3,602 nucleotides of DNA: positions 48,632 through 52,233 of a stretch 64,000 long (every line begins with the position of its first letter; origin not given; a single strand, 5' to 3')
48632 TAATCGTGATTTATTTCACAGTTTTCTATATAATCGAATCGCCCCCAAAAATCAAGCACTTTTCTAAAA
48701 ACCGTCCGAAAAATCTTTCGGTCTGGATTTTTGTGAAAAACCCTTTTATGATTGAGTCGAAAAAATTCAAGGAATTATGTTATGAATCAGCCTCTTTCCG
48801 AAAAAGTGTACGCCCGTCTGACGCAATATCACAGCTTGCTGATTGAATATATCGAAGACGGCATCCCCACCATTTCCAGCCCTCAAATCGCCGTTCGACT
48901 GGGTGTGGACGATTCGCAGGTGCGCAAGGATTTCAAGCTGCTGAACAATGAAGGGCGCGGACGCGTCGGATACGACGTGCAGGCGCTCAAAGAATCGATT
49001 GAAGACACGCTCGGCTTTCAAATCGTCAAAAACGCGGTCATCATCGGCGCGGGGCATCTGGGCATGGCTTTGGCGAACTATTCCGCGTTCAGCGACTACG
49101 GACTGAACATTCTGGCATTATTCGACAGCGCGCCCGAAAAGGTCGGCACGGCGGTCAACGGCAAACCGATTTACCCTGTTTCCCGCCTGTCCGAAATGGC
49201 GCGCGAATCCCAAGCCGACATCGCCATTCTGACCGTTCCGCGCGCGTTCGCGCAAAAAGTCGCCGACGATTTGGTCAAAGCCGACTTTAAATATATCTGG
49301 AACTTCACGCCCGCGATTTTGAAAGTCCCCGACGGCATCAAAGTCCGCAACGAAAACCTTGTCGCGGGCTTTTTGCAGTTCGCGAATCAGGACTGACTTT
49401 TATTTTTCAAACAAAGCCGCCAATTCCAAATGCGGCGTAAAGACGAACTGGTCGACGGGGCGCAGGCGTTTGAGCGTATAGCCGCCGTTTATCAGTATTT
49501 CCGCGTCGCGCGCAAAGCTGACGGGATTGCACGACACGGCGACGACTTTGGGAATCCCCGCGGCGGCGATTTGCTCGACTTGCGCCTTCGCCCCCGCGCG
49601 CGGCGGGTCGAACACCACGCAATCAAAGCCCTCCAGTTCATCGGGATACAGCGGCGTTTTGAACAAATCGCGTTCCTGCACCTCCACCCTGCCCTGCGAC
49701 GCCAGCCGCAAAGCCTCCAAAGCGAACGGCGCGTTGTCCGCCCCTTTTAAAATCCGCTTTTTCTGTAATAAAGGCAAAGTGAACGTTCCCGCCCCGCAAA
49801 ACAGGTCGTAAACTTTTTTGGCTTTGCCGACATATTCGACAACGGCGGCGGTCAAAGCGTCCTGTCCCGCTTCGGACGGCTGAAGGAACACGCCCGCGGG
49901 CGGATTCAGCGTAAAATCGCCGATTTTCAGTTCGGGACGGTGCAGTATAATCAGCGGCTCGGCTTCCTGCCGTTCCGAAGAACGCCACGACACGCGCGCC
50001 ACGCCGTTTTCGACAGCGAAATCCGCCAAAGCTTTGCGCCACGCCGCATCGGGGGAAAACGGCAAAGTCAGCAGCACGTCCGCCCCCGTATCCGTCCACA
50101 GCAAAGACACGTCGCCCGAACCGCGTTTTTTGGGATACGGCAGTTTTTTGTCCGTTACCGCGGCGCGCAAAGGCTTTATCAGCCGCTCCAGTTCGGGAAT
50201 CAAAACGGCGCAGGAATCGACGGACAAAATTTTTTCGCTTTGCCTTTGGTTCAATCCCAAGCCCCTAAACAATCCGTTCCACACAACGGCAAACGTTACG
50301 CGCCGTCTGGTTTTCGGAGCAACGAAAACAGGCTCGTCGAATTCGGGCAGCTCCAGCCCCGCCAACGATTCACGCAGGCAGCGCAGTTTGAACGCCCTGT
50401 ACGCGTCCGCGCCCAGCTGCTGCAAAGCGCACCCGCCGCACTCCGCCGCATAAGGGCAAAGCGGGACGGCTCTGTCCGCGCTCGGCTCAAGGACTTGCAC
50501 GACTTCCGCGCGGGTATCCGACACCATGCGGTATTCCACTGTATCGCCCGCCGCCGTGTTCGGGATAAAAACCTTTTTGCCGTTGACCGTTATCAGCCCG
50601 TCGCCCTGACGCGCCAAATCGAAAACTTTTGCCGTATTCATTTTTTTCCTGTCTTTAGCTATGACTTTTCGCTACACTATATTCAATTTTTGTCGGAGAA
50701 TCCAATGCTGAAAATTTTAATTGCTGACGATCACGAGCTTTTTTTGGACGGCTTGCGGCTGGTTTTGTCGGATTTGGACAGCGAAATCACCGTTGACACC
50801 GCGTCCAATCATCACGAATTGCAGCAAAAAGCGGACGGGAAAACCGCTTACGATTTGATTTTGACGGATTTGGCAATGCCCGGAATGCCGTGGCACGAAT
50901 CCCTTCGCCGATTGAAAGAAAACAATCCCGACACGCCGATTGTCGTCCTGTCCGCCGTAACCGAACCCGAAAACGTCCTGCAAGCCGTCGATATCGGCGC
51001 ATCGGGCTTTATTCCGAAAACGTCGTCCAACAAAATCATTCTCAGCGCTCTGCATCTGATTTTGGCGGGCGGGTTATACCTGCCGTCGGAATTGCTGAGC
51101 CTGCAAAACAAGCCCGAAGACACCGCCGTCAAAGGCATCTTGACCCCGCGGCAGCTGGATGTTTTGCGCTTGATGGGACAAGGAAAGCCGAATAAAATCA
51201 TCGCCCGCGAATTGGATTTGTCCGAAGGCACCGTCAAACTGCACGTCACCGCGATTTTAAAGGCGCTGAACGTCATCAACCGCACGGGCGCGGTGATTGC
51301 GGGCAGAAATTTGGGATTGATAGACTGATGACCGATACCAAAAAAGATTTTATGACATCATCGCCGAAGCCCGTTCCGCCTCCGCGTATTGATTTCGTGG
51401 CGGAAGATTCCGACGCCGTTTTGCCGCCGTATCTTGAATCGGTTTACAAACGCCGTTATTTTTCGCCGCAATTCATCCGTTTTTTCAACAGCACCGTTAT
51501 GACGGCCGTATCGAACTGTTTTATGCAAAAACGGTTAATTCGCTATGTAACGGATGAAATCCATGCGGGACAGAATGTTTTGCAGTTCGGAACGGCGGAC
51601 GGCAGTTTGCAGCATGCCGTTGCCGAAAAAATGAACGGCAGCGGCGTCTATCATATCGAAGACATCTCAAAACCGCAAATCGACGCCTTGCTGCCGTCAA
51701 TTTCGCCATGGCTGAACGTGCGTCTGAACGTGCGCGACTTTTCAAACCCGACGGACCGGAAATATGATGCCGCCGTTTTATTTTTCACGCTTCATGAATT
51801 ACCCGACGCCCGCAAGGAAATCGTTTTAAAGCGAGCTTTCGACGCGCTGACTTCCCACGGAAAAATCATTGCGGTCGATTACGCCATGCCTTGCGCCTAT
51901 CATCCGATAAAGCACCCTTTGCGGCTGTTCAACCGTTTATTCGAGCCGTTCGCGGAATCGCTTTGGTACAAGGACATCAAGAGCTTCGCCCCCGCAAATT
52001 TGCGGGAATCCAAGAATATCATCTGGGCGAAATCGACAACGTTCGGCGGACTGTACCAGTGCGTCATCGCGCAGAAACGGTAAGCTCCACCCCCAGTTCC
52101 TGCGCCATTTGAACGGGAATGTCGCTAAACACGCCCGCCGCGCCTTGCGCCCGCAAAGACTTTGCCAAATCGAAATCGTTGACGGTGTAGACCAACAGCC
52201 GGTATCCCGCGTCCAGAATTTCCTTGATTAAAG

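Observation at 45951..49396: Terminator-flanked adhE with a divergent rex and a Rex operator: a fermentative module in an alphaproteobacterium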

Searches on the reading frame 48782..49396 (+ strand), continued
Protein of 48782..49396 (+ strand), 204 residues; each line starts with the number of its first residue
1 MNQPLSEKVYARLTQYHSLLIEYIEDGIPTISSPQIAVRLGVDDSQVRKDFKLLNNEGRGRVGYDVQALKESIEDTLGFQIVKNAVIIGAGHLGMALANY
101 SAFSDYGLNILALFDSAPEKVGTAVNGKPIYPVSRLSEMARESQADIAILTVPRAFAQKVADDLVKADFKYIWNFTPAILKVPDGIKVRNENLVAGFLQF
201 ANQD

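Call 30: find_encoding_contigs(protein=P0004, flank=5000, max_places=3)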
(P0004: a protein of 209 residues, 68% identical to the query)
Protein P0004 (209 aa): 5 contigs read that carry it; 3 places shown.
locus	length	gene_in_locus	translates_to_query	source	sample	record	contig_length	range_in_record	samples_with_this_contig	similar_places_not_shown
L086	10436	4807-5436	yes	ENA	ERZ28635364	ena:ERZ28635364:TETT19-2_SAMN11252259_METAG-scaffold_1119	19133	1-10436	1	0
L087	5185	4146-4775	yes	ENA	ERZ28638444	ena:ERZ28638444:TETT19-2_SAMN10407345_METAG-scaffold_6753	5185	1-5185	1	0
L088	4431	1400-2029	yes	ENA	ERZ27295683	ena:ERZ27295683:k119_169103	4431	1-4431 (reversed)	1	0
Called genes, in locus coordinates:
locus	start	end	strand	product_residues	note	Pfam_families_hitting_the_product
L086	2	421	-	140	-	?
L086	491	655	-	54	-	-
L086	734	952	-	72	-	-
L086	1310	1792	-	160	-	-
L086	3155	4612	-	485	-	PF12838:Fer4_7 (weak), PF13187:Fer4_9 (weak), PF00037:Fer4 (weak), PF12837:Fer4_6 (weak), PF13237:Fer4_10 (weak), PF25160:LdpA_Fe-S-bd, PF12838:Fer4_7, PF02906:Fe_hyd_lg_C, +6 more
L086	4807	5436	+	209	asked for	PF06971:Put_DNA-bind_N, PF02629:CoA_binding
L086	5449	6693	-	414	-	PF05958:tRNA_U5-meth_tr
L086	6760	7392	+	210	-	PF00072:Response_reg, PF00196:GerE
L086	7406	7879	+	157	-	-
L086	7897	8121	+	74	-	-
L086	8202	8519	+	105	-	-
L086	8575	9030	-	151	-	PF07750:GcrA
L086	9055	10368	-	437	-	-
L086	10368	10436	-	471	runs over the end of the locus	PF13598:DUF4139 (weak)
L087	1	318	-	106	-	?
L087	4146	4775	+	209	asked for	PF06971:Put_DNA-bind_N, PF02629:CoA_binding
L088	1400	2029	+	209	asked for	PF06971:Put_DNA-bind_N, PF02629:CoA_binding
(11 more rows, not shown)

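Call 31: find_encoding_contigs(protein=P0016, flank=5000, max_places=2)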
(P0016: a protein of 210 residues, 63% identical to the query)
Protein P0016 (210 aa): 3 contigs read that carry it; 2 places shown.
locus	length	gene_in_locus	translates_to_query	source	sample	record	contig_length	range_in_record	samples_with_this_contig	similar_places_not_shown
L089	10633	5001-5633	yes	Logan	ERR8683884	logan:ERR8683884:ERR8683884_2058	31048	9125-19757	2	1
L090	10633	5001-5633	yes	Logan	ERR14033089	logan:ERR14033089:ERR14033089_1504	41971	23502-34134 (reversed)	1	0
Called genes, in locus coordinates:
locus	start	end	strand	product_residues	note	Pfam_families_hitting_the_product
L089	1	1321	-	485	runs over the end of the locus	PF13484:Fer4_16 (faint), PF13187:Fer4_9 (faint), PF13237:Fer4_10 (faint), PF25160:LdpA_Fe-S-bd, PF12838:Fer4_7, PF00037:Fer4 (weak), PF12837:Fer4_6 (weak), PF02906:Fe_hyd_lg_C, +1 more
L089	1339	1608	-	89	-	PF01257:2Fe-2S_thioredx, PF07293:DUF1450 (weak)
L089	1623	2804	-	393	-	PF07228:SpoIIE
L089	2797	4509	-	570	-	PF13187:Fer4_9 (weak), PF13237:Fer4_10, PF14697:Fer4_21 (weak), PF00037:Fer4 (weak), PF02906:Fe_hyd_lg_C, PF04060:FeS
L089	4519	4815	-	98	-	PF01257:2Fe-2S_thioredx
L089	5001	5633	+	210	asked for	PF06971:Put_DNA-bind_N, PF02629:CoA_binding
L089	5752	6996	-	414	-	PF05958:tRNA_U5-meth_tr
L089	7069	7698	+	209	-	PF00072:Response_reg, PF00196:GerE, PF08281:Sigma70_r4_2 (faint)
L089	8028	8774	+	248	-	PF13489:Methyltransf_23 (weak), PF08242:Methyltransf_12, PF13649:Methyltransf_25, PF13847:Methyltransf_31 (weak)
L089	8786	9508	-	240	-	PF03009:GDPD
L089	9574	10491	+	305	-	PF06574:FAD_syn, PF01687:Flavokinase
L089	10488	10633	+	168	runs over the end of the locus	PF01252:Peptidase_A8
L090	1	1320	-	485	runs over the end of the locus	PF13484:Fer4_16 (faint), PF13187:Fer4_9 (faint), PF13237:Fer4_10 (faint), PF25160:LdpA_Fe-S-bd, PF12838:Fer4_7, PF00037:Fer4 (weak), PF12837:Fer4_6 (weak), PF02906:Fe_hyd_lg_C, +1 more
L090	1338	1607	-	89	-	PF01257:2Fe-2S_thioredx, PF07293:DUF1450 (weak)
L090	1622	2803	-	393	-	PF07228:SpoIIE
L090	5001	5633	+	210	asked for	PF06971:Put_DNA-bind_N, PF02629:CoA_binding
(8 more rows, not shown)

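Call 35: list_cluster_members(proteins=[P0005, P0012, P0029, P0042, P0045, P0050, P0058, P0074, P0097, P0105])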
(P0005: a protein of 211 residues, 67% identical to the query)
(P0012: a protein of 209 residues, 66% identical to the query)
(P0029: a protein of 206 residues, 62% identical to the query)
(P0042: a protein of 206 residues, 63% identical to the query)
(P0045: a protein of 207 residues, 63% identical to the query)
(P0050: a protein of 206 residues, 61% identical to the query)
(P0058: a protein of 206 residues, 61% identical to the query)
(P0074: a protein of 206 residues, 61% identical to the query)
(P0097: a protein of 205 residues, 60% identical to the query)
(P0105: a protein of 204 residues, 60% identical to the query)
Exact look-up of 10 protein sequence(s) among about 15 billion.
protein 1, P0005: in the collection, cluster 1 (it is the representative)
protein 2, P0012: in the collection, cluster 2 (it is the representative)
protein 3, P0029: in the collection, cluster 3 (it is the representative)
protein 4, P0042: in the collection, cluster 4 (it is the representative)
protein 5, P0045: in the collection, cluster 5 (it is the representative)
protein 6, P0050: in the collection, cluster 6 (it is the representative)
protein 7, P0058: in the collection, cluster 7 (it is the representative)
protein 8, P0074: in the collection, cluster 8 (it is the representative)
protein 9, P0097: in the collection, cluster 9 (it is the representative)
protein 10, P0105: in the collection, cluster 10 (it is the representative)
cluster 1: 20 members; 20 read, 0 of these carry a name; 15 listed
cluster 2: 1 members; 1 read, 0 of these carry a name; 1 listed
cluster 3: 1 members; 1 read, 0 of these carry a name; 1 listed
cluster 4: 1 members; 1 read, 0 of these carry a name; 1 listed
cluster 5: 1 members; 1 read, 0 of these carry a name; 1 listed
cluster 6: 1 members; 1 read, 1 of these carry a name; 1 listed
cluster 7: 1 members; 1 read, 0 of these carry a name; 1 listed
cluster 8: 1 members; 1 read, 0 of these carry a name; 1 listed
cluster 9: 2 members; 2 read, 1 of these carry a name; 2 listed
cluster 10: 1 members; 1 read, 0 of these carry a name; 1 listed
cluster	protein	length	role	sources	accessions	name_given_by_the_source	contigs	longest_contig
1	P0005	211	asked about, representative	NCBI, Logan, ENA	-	-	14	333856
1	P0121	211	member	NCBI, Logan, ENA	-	-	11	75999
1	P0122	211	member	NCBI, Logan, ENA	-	-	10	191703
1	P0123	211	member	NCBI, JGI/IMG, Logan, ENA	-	-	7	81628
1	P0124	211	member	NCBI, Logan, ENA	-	-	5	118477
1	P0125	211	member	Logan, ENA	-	-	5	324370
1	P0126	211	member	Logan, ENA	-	-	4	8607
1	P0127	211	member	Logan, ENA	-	-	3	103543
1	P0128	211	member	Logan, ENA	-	-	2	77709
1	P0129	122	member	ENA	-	-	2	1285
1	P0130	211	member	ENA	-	-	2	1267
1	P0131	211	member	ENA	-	-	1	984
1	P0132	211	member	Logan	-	-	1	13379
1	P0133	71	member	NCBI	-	-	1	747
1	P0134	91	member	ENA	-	-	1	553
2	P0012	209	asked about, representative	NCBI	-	-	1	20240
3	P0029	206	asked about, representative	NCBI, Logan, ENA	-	-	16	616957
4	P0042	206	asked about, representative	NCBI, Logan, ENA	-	-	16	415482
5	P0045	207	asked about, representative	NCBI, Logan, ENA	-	-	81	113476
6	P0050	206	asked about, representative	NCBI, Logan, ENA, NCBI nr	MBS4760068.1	MAG: redox-sensing transcriptional repressor Rex [Clostridium sp.] | redox-sensing transcriptional repressor Rex [Clostridium sp.]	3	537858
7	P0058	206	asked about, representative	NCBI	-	-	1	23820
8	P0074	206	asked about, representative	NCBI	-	-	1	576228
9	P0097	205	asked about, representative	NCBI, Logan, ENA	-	-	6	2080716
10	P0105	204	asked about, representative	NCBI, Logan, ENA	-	-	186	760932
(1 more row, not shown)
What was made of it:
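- Tried and rejected: It was almost uninformative (call 35).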

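Call 36: find_encoding_contigs(protein=P0029, flank=5000, max_places=2)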
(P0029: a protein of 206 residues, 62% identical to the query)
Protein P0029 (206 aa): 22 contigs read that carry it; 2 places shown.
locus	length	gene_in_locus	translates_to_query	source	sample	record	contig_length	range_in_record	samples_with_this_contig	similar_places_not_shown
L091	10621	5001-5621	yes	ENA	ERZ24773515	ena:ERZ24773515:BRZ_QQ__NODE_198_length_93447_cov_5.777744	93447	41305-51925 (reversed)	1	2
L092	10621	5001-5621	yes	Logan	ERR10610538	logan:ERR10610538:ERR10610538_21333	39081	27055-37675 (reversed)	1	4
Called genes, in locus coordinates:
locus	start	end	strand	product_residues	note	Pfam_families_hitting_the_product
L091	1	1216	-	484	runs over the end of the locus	PF13247:Fer4_11 (weak), PF00037:Fer4 (weak), PF12837:Fer4_6 (weak), PF25160:LdpA_Fe-S-bd (weak), PF12838:Fer4_7 (weak), PF00037:Fer4, PF12797:Fer4_2 (weak), PF02906:Fe_hyd_lg_C, +3 more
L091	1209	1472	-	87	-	PF01257:2Fe-2S_thioredx (weak)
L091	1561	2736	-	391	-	PF07228:SpoIIE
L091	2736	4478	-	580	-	PF12838:Fer4_7 (weak), PF13187:Fer4_9 (weak), PF13237:Fer4_10, PF14697:Fer4_21 (weak), PF00037:Fer4 (weak), PF02906:Fe_hyd_lg_C, PF04060:FeS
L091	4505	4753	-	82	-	PF01257:2Fe-2S_thioredx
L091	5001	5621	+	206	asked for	PF06971:Put_DNA-bind_N, PF02629:CoA_binding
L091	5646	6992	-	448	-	PF02321:OEP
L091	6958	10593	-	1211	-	PF05170:AsmA, PF13116:YhdP, PF05170:AsmA (weak), PF13116:YhdP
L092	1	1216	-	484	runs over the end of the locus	PF13247:Fer4_11 (weak), PF00037:Fer4 (weak), PF12837:Fer4_6 (weak), PF25160:LdpA_Fe-S-bd (weak), PF12838:Fer4_7 (weak), PF00037:Fer4, PF12797:Fer4_2 (weak), PF02906:Fe_hyd_lg_C, +3 more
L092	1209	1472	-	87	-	PF01257:2Fe-2S_thioredx (weak)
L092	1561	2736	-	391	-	PF07228:SpoIIE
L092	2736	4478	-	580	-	PF12838:Fer4_7 (weak), PF13187:Fer4_9 (weak), PF13237:Fer4_10, PF14697:Fer4_21 (weak), PF00037:Fer4 (weak), PF02906:Fe_hyd_lg_C, PF04060:FeS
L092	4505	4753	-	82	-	PF01257:2Fe-2S_thioredx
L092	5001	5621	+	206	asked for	PF06971:Put_DNA-bind_N, PF02629:CoA_binding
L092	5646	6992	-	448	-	PF02321:OEP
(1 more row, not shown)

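Call 37: find_encoding_contigs(protein=P0042, flank=5000, max_places=2)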
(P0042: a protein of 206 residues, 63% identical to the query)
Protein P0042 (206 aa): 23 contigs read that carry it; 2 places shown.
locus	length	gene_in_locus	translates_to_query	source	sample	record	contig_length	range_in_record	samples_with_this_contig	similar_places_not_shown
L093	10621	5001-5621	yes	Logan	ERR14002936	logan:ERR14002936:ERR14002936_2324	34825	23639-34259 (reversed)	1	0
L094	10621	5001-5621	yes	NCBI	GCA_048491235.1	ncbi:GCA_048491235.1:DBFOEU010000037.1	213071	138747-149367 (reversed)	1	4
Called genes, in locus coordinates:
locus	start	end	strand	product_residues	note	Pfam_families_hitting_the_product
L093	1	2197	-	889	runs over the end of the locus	PF04313:HSDR_N (weak), PF13401:AAA_22 (faint)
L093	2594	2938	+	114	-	-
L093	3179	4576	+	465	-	PF01554:MatE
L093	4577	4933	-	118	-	PF04342:DMT_6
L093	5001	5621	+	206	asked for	PF06971:Put_DNA-bind_N, PF08279:HTH_11 (faint), PF02629:CoA_binding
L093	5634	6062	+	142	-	PF01325:Fe_dep_repress, PF02742:Fe_dep_repr_C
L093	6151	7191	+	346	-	-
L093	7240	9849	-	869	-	PF02861:Clp_N, PF23569:NBD_SMAX1, PF00004:AAA, PF17871:AAA_lid_9, PF00004:AAA, PF07724:AAA_2, PF07728:AAA_5, PF10431:ClpB_D2-small, +6 more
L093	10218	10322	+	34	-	-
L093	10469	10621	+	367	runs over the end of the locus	PF02073:Peptidase_M29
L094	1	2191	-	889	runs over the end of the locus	PF04313:HSDR_N (weak), PF13401:AAA_22 (faint)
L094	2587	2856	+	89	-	-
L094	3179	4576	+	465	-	PF01554:MatE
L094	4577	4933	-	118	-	PF04342:DMT_6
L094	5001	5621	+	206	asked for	PF06971:Put_DNA-bind_N, PF08279:HTH_11 (faint), PF02629:CoA_binding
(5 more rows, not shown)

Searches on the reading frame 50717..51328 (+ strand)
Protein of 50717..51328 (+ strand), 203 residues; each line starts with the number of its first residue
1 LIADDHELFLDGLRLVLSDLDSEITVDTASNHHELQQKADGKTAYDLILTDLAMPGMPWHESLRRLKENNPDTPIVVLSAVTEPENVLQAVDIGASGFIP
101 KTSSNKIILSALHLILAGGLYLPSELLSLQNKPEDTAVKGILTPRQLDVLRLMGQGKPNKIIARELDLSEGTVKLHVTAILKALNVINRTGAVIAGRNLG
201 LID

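Call 10: search_protein_families(library=ncbifam, proteins=[window:50717-51328:+])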
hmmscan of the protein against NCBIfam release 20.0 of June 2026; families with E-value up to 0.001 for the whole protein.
window:50717-51328:+ (203 aa): 68 families (the best 25 are shown)
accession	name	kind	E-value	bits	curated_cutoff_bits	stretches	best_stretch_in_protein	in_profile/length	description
NF041830.1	RR_TF_ErdR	exception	6.9e-36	124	390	1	1-195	5-204/213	response regulator transcription factor ErdR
NF007935.0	PRK10651.1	equivalog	3e-32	111.6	250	1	1-193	10-207/216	two-component system response regulator NarL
NF011896.0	PRK15369.1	equivalog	6.1e-28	97.9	242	1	1-201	7-209/211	two component system response regulator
NF052445.1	RespRegMctR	equivalog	1.5e-27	96.3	300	1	1-188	5-191/205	two-component system response regulator MctR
NF007708.0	PRK10403.1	equivalog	5.5e-24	84.8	343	1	1-194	10-206/215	nitrate/nitrite response regulator protein NarP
NF047785.1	respo_reg_MadR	equivalog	1.1e-21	77.2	300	1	2-202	5-209/209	MadR family response regulator transcription factor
NF007018.1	PRK09483.1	equivalog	1.1e-18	67.7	280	1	2-186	6-193/217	UvrY/SirA/GacA family response regulator transcription factor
NF007403.0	PRK09935.1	equivalog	4.8e-18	65.5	271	1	4-186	10-194/210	fimbria biosynthesis transcriptional regulator FimZ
NF006900.1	PRK09390.1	equivalog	2.6e-16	59.7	255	1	2-184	9-185/203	response regulator FixJ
NF007685.0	PRK10360.1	equivalog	1.5e-14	54.3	258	1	3-189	7-185/196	response regulator transcription factor UhpA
NF007419.0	PRK09958.1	equivalog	5.1e-13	49.1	251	1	2-184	5-186/204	acid-sensing system DNA-binding response regulator EvgA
NF000402.1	vanR-B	exception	5.2e-11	42.4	480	1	9-138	14-141/219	vancomycin resistance response regulator transcription factor VanR-B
NF007505.1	PRK10100.1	equivalog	8.3e-11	41.9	250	1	19-194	17-197/204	biofilm master transcriptional regulator CsgD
TIGR03020.2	EpsA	equivalog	2e-10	40.8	170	1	131-193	179-242/247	XrtB/PEP-CTERM-associated transcriptional regulator EpsA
NF045991.1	RespRegCtrARhodob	equivalog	2e-10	40.8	350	1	24-115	25-115/224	response regulator transcription factor CtrA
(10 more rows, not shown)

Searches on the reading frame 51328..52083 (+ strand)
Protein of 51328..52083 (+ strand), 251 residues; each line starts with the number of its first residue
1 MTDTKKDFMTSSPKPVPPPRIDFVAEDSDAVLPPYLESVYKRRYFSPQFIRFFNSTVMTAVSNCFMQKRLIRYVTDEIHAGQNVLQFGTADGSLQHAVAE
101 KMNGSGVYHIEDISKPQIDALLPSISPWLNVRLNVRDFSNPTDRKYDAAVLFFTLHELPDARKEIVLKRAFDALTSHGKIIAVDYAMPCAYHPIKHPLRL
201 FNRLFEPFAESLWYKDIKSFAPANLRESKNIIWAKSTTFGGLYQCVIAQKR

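Call 10: search_protein_families(library=ncbifam, proteins=[window:51328-52083:+])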
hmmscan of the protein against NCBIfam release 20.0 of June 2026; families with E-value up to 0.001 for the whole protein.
window:51328-52083:+ (251 aa): 2 families
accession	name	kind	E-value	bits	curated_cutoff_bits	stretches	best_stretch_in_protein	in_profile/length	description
NF038261.1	rhodoquin_RquA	equivalog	1.3e-49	168.9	175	1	32-249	1-217/218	rhodoquinone biosynthesis methyltransferase RquA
NF043040.1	corrin_prot_MT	hypoth_equivalog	3.5e-06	26.6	180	1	70-189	30-154/216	corrinoid protein-associated methyltransferase CpaM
